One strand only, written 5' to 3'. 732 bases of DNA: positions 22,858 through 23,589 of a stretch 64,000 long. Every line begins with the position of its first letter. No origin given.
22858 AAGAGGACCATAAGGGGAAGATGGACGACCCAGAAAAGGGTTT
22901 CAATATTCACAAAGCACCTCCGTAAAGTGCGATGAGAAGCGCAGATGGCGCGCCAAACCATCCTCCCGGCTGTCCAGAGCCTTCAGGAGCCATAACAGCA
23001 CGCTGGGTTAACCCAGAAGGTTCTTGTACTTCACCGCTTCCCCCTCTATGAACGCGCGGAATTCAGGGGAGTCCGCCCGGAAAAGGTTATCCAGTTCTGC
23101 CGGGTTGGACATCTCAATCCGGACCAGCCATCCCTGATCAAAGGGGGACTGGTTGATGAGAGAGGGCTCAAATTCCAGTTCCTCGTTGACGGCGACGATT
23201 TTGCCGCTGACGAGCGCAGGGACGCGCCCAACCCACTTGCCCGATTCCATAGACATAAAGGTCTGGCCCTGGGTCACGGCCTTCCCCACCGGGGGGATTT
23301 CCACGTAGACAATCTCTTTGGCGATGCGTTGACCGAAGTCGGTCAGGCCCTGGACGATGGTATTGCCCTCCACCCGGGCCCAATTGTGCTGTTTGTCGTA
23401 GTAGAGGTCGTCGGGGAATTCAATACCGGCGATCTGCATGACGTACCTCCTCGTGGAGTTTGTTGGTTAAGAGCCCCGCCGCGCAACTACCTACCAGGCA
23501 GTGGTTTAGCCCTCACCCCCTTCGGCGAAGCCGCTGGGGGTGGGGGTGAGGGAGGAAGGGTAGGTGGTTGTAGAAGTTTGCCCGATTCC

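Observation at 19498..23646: Orphan GcvH-like lipoyl protein in an operon with a single-polypeptide membrane HdrD/HdrE-type oxidoreductase, followed by a 43-aa TM peptide and a YeiH/PSE exporter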

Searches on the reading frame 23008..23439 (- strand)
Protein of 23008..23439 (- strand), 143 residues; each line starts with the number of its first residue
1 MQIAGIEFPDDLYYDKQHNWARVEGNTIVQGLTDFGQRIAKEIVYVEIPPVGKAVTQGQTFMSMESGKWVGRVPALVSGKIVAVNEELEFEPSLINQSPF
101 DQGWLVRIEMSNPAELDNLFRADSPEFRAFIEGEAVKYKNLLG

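Call 3: search_protein_families(library=pfam, proteins=[window:23008-23439:-], max_evalue=0.01)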
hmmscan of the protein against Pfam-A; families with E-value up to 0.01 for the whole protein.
window:23008-23439:- (143 aa): 2 families
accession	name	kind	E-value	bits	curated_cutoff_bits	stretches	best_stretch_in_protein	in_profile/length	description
PF01597.25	GCV_H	-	1.9e-36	125.1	22.2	1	12-123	1-113/122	Glycine cleavage H-protein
PF00364.28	Biotin_lipoyl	-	0.0082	16.4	22.1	0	50-85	22-57/73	Biotin-requiring enzyme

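Call 4: search_protein_families(library=ncbifam, proteins=[window:23008-23439:-], max_evalue=0.01)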
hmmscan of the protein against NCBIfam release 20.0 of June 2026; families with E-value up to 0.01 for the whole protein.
window:23008-23439:- (143 aa): 4 families
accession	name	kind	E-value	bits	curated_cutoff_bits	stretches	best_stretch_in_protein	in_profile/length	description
NF002270.0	PRK01202.1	subfamily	9.5e-39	132.1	117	1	7-123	3-120/129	glycine cleavage system protein GcvH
TIGR00527.1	gcvH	equivalog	8.4e-29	100.2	115.85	1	8-124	2-120/129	glycine cleavage system protein GcvH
TIGR03077.1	not_gcvH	equivalog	2.2e-13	50.2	144.05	1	13-118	1-107/110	glycine cleavage protein H-like protein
NF045810.1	GcvH_rel_desulf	equivalog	5.2e-11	42.5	150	1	6-117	10-121/167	GcvH-related protein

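Call 39: search_solved_structures(query=window:23008-23439:-, max_evalue=0.001, show_alignments=3)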
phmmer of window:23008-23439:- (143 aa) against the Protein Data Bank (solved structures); distinct sequences matched with E-value up to 0.001: 13.
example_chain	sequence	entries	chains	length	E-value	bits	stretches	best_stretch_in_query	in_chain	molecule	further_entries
1onl_A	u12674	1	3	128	9.3e-27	97.3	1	7-133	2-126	glycine cleavage system H protein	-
3ift_A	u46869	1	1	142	7.2e-24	88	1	7-117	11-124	Glycine cleavage system H protein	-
3hgb_A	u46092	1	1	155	8.5e-24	87.7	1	7-117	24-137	Glycine cleavage system H protein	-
2ka7_A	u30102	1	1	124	9.3e-24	87.6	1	14-122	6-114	Glycine cleavage system H protein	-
1dxm_A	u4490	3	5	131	1e-23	87.5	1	10-134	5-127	H PROTEIN | H PROTEIN OF THE GLYCINE CLEAVAGE SYSTEM | H-PROTEIN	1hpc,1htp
1zko_A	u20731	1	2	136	1.2e-23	87.2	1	14-122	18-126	Glycine cleavage system H protein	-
3a8i_E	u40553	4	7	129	8.3e-22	81.3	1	8-132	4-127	Glycine cleavage system H protein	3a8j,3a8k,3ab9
3a7a_B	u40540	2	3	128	8.6e-22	81.2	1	8-132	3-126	Glycine cleavage system H protein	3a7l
8ugo_E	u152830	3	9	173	9.9e-19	71.3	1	14-124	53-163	Glycine cleavage system H protein, mitochondrial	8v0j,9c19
3klr_A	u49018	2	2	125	1.1e-18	71.2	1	15-124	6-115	Glycine cleavage system H protein | Glycine cleavage system H protein, mitochondrial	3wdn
2edg_A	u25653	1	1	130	2.7e-18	69.9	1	14-124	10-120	Glycine cleavage system H protein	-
3mxu_A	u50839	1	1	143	4.4e-16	62.7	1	11-120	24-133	Glycine cleavage system H protein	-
3tzu_A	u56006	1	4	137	2.1e-10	44.4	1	7-115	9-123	Glycine cleavage system H protein 1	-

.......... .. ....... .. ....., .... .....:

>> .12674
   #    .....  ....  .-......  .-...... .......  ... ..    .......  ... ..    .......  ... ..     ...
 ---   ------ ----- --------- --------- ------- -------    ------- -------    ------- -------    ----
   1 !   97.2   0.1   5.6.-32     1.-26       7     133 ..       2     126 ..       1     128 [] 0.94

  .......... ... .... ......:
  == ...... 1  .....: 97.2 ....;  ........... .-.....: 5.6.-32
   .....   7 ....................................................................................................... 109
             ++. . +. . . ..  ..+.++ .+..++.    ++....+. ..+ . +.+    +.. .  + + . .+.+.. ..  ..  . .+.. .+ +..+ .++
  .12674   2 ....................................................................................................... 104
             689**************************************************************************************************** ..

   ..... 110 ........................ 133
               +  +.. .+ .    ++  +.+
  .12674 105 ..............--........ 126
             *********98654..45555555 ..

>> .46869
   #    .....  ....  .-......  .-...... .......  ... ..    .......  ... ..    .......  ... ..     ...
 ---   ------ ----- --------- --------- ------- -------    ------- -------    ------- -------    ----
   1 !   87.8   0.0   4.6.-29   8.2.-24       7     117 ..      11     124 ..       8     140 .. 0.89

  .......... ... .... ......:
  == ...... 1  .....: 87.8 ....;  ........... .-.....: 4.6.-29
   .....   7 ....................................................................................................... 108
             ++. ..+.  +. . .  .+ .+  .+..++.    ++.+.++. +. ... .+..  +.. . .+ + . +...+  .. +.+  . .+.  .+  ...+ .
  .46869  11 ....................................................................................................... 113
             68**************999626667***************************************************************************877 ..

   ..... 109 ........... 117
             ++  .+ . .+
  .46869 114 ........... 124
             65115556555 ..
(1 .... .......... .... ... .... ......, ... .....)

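Call 46: find_homologous_proteins(query=window:23008-23439:-, max_evalue=1e-10)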
Query window:23008-23439:- (143 aa): 1232 proteins with E <= 1e-10 among 1248 candidates; the best 120 are listed.
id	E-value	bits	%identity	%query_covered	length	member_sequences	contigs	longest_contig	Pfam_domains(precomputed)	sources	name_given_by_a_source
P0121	5.7e-86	304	96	100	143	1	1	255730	PF01597.26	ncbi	-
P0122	1.5e-85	303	95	100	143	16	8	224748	PF01597.26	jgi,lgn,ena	-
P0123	1.5e-85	303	94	100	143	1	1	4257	PF01597.26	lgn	-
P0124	2.0e-85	302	95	100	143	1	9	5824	PF01597.26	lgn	-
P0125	9.5e-85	300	94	100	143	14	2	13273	PF01597.26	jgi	jgi:glycine cleavage system H protein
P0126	1.4e-84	299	94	100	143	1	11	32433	PF01597.26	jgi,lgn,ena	jgi:glycine cleavage system H protein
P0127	2.0e-84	299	94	100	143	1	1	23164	PF01597.26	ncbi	-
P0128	2.1e-84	299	94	100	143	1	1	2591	PF01597.26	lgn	-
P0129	2.6e-84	299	93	100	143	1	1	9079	PF01597.26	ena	-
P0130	3.9e-84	298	94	100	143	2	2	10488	PF01597.26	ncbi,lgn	-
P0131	3.9e-84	298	94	100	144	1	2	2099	PF01597.26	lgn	-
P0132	4.0e-84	298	93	100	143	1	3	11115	PF01597.26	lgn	-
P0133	5.3e-84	298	93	100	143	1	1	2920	PF01597.26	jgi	-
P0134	1.4e-83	296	92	100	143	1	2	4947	PF01597.26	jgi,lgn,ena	jgi:glycine cleavage system H protein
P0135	1.5e-83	296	93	100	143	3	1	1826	PF01597.26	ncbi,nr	ncbi:MAG: glycine cleavage system protein H [Anaerolineae bacterium]|nr:glycine cleavage system prot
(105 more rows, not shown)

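Call 49: find_encoding_contigs(protein=P0121, flank=10000, max_places=2)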
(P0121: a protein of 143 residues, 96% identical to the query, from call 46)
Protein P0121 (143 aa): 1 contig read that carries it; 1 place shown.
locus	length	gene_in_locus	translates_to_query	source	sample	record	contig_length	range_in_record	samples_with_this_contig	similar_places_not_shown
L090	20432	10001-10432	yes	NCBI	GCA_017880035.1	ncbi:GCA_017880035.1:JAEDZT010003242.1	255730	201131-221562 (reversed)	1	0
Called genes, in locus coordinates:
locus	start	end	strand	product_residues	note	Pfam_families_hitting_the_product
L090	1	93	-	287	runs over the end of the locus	-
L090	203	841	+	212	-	-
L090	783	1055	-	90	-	-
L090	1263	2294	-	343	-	PF13302:Acetyltransf_3 (weak), PF00583:Acetyltransf_1, PF13673:Acetyltransf_10, PF13508:Acetyltransf_7, PF08445:FR47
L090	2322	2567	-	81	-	-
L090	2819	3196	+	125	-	PF00072:Response_reg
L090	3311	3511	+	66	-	-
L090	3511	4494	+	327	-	PF02754:CCG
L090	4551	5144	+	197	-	PF00070:Pyr_redox (faint), PF00890:FAD_binding_2 (weak), PF01134:GIDA (weak), PF01266:DAO (weak), PF07992:Pyr_redox_2 (faint), PF12831:FAD_oxidored, PF13450:NAD_binding_8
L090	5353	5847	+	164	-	-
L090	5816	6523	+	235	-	PF25160:LdpA_Fe-S-bd (faint), PF00037:Fer4 (weak), PF13237:Fer4_10, PF14697:Fer4_21, PF12838:Fer4_7, PF13187:Fer4_9, PF12837:Fer4_6 (weak), PF00037:Fer4, +3 more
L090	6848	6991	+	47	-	PF02662:FlpD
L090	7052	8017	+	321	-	PF01058:Oxidored_q6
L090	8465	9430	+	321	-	PF00374:NiFeSe_Hases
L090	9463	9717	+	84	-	-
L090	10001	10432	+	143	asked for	PF01597:GCV_H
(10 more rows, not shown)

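Call 74: search_protein_representatives(protein=window:23008-23439:-)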
Query: 143 residues. Proteins with E-value up to 0.001 (for the whole library): 8848; up to 1e-10: 2159; up to 1e-30: 11. The best 150 are listed.
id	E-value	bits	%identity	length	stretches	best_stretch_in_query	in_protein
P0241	1.9e-84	297.3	43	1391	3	2-129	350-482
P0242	6.5e-63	227.6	71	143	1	1-142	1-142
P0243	3.3e-54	199.3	60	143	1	1-141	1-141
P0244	5.7e-39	149.9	48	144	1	1-137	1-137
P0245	2.2e-38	148.1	53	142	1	1-139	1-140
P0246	4.7e-34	134.0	45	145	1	2-139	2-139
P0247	2.4e-33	131.7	46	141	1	1-139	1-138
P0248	1.5e-32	129.1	48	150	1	1-134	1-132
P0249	1.9e-32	128.8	46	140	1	1-135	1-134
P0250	9.1e-32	126.6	50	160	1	1-138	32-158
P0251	6.6e-31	123.8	59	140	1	1-95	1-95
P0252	2.3e-30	122.0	65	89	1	55-143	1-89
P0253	5.9e-30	120.7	44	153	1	2-138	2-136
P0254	9.2e-30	120.1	46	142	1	2-123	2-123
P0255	2.4e-29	118.7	47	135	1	2-123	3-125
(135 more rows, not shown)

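Call 79: find_related_loci(query=A3, collection=genome_contigs, flank=6000)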
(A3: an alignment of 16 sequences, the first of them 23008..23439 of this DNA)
Query A3 (143 aa) in genome_contigs; peptide patterns used: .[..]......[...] (x = any residue, [..] = any of these).
432 stretches matched a pattern; 422 encode a relative of the query (tblastn E <= 1e-3); the best 80 are kept; 80 distinct loci.
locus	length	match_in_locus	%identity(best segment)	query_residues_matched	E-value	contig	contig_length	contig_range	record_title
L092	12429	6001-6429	95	1-143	1e-90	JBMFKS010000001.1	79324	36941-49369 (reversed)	MAG: Anaerolineae bacterium isolate KM4336-29 NODE_1_length_79324_cov_7.440446, whole genome shotgun sequence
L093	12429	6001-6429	94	1-143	4e-90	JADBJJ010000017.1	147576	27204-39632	MAG: Chloroflexota bacterium isolate Tumba.bins.32 NODE_187_length_147576_cov_157.63, whole genome shotgun sequence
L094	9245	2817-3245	94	1-143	2e-90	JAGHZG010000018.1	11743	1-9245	MAG: Chloroflexota bacterium isolate 626A.7 NODE_699_length_11772_cov_7.664761, whole genome shotgun sequence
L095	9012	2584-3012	94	1-143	7e-90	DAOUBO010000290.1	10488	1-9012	MAG TPA_asm: Anaerolineae bacterium isolate H70_732 k91_486269, whole genome shotgun sequence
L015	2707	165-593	93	1-143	1e-91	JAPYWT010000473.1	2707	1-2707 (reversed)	MAG: Thermoflexus sp. isolate RSWP15 scaffold_8102_c1, whole genome shotgun sequence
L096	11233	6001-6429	94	1-143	2e-89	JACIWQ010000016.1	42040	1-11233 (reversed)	MAG: Thermoflexales bacterium isolate MAG-30 Thermoflexales_E3_bin20_Scaffold_16, whole genome shotgun sequence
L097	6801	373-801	92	1-143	5e-89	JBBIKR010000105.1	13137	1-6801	MAG: Thermoflexales bacterium isolate QH2S170213_bin_190 NODE_4948_length_13137_cov_9.984712, whole genome shotgun seque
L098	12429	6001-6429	91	1-143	2e-88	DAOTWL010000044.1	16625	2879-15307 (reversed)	MAG TPA_asm: Anaerolineae bacterium isolate H13_138 k109_186487, whole genome shotgun sequence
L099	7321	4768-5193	94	1-142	1e-87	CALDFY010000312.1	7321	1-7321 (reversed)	MAG: uncultured Anaerolineae bacterium isolate S1_Bin_Bin_9_sub_1 genome assembly, contig: c_000000093103, whole genome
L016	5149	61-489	91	1-143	1e-87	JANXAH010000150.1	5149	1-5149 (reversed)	MAG: Anaerolineae bacterium isolate SKYB113 k141_14120, whole genome shotgun sequence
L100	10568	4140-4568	85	1-143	4e-83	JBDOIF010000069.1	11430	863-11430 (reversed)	MAG: Anaerolineae bacterium isolate TC202112_Ori_Bins009 k147_137444, whole genome shotgun sequence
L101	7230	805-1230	84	1-142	2e-83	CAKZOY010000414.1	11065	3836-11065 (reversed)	MAG TPA_asm: uncultured Chloroflexi bacterium isolate SRR5214706_bin.33_CONCOCT_v1.1_MAG genome assembly, contig: ERZ174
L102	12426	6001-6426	82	1-142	6e-80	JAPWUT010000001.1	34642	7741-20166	MAG: Anaerolineae bacterium isolate RSWS10 scaffold_119_c1, whole genome shotgun sequence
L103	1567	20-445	81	1-142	8e-84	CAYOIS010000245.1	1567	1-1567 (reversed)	MAG TPA_asm: uncultured Anaerolineae bacterium isolate SRP104967_co1_107 genome assembly, contig: NODE_22238_length_1567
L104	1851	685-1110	82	1-142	2e-82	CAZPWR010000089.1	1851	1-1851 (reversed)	MAG TPA_asm: uncultured Anaerolineae bacterium isolate binchicken_co25_129 genome assembly, contig: k141_141056, whole g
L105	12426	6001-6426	82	1-142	4e-79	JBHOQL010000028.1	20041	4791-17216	MAG: Anaerolineae bacterium isolate C0_2 k141_1582, whole genome shotgun sequence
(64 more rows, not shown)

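Call 82: search_protein_families(library=pfam, proteins=[L105:344-1240:+, L105:1846-2658:+, L105:2603-3097:+, L105:3436-4248:+, L105:4510-5013:+, L105:5001-5564:+, L105:7498-8067:+, L105:8064-8939:+, L105:9033-9620:+, L105:9636-10991:+], max_evalue=0.001)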
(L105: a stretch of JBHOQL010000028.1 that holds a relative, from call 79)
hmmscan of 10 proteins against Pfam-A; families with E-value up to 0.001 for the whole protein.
L105:344-1240:+ (298 aa): 1 family
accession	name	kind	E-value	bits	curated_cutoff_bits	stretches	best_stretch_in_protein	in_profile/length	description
PF02805.21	Ada_Zn_binding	-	0.00045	20.6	23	1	246-298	13-64/65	Metal binding domain of Ada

L105:1846-2658:+ (270 aa): 1 family
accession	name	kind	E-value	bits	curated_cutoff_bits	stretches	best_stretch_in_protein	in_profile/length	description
PF01048.26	PNP_UDP_1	-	1.7e-25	90.2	25.1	1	14-199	1-202/233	Phosphorylase superfamily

L105:2603-3097:+ (164 aa): 0 families

L105:3436-4248:+ (270 aa): 0 families

L105:4510-5013:+ (167 aa): 1 family
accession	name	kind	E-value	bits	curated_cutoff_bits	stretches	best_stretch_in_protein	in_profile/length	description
PF07676.18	PD40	-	7.6e-07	29.4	20.9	0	19-35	9-25/38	WD40-like Beta Propeller Repeat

L105:5001-5564:+ (187 aa): 6 families
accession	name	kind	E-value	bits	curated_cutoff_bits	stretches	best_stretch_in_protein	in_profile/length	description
PF07676.18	PD40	-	4.7e-14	52.3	20.9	1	25-41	12-28/38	WD40-like Beta Propeller Repeat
PF25174.1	Beta-prop_THOC3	-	1.1e-06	28.3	305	1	27-132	52-150/272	THOC3 beta-propeller domain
PF00930.27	DPPIV_N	-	1.5e-06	27.7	22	0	63-129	46-118/354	Dipeptidyl peptidase IV (DPP IV) N-terminal region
PF25460.1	Beta-prop_Aladin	-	9.6e-06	25.4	171.1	1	65-131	116-173/340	Aladin seven-bladed propeller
PF12894.13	ANAPC4_WD40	-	0.00016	22.3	22.9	0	64-100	43-73/91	Anaphase-promoting complex subunit 4 WD40 domain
PF00400.38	WD40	-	0.00039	21.3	27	0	26-45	16-36/39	WD domain, G-beta repeat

L105:7498-8067:+ (189 aa): 5 families
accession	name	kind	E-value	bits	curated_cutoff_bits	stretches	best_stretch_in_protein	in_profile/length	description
PF13183.11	Fer4_8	-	3.1e-12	47.3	27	1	26-87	2-68/68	4Fe-4S dicluster domain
PF13534.11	Fer4_17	-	4.6e-11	43.5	22.2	1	29-87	2-60/61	4Fe-4S dicluster domain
PF13187.11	Fer4_9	-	8e-10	39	27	1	29-86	2-50/52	4Fe-4S dicluster domain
PF13237.11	Fer4_10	-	2.5e-05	24.5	25.5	1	28-84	8-53/53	4Fe-4S dicluster domain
PF12838.12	Fer4_7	-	3.4e-05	24.7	27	1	28-87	1-52/52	4Fe-4S dicluster domain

L105:8064-8939:+ (291 aa): 2 families
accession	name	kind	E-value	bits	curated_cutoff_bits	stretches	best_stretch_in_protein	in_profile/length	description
PF02754.22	CCG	-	3.7e-25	88.3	20.6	2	149-235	1-85/85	Cysteine-rich domain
PF22196.1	HdrB-like_C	-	1.2e-05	25.7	33.4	1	202-276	8-86/87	HdrB-like C-terminal domain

L105:9033-9620:+ (195 aa): 8 families
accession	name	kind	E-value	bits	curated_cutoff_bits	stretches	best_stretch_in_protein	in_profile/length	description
PF12831.13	FAD_oxidored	-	2.2e-09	37.6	27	1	146-182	3-39/416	FAD dependent oxidoreductase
PF13450.12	NAD_binding_8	-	1.3e-07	32.2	21.9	1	147-183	1-37/68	NAD(P)-binding Rossmann-like domain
PF07992.20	Pyr_redox_2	-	1.3e-06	28.5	26.1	1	76-180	96-179/291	Pyridine nucleotide-disulphide oxidoreductase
PF00890.30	FAD_binding_2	-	2.9e-06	27.2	20.4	1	146-180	3-37/414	FAD binding domain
PF00070.33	Pyr_redox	-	1.9e-05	25.5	22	1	145-180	2-36/82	Pyridine nucleotide-disulphide oxidoreductase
PF01134.28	GIDA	-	2.7e-05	23.9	22.1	1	146-182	3-29/391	Glucose inhibited division protein A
PF01266.30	DAO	-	3.7e-05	23.8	27.9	1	146-178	3-35/353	FAD dependent oxidoreductase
PF03486.20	HI0933_like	-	0.00026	21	50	1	145-180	3-38/244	HI0933-like protein Rossmann domain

L105:9636-10991:+ (451 aa): 13 families
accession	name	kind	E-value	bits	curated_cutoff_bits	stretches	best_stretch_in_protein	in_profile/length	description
PF00037.32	Fer4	-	4e-21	74.4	21.1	3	377-399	2-24/24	4Fe-4S binding domain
PF12837.12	Fer4_6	-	2.1e-19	68.8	25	3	375-398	1-24/24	4Fe-4S binding domain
PF12838.12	Fer4_7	-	5.4e-16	59.2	27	3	383-427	2-52/52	4Fe-4S dicluster domain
PF14697.11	Fer4_21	-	1e-15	58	35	2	376-429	1-58/59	4Fe-4S dicluster domain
PF13237.11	Fer4_10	-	6.2e-14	52.1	25.5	1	377-424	3-53/53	4Fe-4S dicluster domain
PF12797.12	Fer4_2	-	2.1e-13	49.7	24.5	1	377-395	4-22/22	4Fe-4S binding domain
PF25160.1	LdpA_Fe-S-bd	-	6.9e-13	48.6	27.6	1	405-431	20-46/49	LdpA Fe-S cluster-binding domain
PF13484.11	Fer4_16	-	7.6e-13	49.5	30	0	383-405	2-23/66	4Fe-4S double cluster binding domain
PF13187.11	Fer4_9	-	2.7e-12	46.9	27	1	382-428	1-52/52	4Fe-4S dicluster domain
PF12800.12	Fer4_4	-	8.2e-07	29.3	24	0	381-395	2-16/17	4Fe-4S binding domain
PF17179.9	Fer4_22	-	1.5e-06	29.4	27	0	28-57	65-94/95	4Fe-4S dicluster domain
PF12798.12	Fer4_3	-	0.00019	22.4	27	0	383-397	1-15/15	4Fe-4S binding domain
PF13534.11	Fer4_17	-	0.00021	22.2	22.2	0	39-57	41-59/61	4Fe-4S dicluster domain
